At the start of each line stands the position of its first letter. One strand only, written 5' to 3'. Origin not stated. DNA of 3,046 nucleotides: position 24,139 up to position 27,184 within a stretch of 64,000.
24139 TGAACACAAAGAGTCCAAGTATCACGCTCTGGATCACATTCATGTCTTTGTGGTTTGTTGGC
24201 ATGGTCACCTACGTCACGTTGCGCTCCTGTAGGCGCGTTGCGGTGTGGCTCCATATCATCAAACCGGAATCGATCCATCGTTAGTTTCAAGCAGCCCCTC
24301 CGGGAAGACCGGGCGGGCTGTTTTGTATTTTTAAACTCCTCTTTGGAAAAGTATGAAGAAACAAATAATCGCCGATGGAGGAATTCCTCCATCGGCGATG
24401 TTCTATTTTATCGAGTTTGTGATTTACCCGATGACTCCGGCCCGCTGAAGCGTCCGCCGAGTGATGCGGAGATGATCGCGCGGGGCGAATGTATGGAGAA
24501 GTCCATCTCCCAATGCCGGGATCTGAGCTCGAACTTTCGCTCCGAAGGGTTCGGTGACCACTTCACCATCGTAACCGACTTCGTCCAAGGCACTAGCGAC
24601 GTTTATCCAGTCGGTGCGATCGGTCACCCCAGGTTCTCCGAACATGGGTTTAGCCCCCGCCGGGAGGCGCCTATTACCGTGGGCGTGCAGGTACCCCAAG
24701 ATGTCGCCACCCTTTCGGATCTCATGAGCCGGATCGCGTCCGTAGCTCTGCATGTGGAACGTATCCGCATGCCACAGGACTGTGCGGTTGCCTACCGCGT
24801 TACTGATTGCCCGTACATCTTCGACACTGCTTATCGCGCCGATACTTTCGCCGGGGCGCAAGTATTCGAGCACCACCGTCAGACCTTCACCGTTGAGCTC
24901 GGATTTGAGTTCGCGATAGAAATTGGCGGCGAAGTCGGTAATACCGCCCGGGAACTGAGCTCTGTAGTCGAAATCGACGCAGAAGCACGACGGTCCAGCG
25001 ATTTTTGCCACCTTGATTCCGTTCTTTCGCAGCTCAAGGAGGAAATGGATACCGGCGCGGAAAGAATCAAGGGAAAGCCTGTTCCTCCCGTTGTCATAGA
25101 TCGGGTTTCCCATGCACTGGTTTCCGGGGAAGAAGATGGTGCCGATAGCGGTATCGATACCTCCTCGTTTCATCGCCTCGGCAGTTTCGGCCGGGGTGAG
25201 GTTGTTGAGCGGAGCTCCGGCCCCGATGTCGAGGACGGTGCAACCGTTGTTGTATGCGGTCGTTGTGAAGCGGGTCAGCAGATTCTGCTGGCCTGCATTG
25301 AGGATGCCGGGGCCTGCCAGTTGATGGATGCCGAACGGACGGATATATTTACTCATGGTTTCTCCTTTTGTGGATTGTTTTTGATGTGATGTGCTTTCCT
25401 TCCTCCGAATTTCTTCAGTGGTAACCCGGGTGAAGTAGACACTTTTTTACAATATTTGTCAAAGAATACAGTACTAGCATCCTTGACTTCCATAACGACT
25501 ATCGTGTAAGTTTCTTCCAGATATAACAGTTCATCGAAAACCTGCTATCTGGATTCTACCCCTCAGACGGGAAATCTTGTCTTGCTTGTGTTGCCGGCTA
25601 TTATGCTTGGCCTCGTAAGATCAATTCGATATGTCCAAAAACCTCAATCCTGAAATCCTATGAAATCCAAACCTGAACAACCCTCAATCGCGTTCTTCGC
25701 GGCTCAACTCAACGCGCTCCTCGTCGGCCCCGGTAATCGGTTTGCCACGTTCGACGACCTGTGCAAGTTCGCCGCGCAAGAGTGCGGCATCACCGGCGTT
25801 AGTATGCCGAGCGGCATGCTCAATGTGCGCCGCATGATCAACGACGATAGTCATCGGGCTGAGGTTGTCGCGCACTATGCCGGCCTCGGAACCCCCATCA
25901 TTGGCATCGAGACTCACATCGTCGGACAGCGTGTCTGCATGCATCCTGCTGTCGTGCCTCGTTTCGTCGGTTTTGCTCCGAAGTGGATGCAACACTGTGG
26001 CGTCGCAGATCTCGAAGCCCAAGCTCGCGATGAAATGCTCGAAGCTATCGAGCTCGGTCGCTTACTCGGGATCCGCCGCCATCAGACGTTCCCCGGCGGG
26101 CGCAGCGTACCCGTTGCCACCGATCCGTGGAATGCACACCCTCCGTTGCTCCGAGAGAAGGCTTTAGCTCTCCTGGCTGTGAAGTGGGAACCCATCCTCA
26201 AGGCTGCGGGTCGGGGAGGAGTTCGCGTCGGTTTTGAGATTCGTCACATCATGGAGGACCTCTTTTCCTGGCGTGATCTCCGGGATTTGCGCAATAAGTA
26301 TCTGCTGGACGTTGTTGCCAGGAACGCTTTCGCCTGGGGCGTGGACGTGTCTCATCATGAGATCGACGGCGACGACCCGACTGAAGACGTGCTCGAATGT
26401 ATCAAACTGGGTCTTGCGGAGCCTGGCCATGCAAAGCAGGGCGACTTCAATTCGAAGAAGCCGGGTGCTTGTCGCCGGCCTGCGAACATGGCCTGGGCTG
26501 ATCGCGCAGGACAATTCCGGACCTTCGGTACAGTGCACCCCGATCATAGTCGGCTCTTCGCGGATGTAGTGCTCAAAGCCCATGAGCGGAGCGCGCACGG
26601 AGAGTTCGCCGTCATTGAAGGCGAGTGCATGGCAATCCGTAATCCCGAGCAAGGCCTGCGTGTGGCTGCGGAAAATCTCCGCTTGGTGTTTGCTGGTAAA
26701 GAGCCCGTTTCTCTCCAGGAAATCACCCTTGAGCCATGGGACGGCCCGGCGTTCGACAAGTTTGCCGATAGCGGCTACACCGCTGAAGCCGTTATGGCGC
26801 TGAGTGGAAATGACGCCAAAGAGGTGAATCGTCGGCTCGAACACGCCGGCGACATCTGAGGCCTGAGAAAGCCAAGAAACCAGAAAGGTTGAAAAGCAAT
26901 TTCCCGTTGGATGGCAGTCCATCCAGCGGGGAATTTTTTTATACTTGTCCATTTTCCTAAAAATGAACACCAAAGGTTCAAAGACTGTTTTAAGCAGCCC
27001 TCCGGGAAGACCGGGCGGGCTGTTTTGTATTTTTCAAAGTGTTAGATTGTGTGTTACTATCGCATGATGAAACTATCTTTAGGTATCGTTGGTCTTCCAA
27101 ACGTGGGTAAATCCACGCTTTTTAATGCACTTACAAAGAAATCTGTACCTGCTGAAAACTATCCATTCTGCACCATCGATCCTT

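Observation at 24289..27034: GC-rich ~2.7 kb island of two divergent TIM-barrel sugar-isomerase-like genes bounded by near-identical 43-44 bp terminator repeats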

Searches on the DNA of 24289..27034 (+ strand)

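Call 94: search_dna_similar(query=window:24289-27034:+, collection=plasmids, mode=distant, max_rows=8)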
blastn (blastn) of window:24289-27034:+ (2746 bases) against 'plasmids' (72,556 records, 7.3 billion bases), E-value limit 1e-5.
No match.

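Call 95: search_dna_similar(query=window:24289-27034:+, collection=phages, mode=distant, max_rows=8)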
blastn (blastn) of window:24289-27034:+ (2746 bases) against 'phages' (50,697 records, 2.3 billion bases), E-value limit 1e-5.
No match.
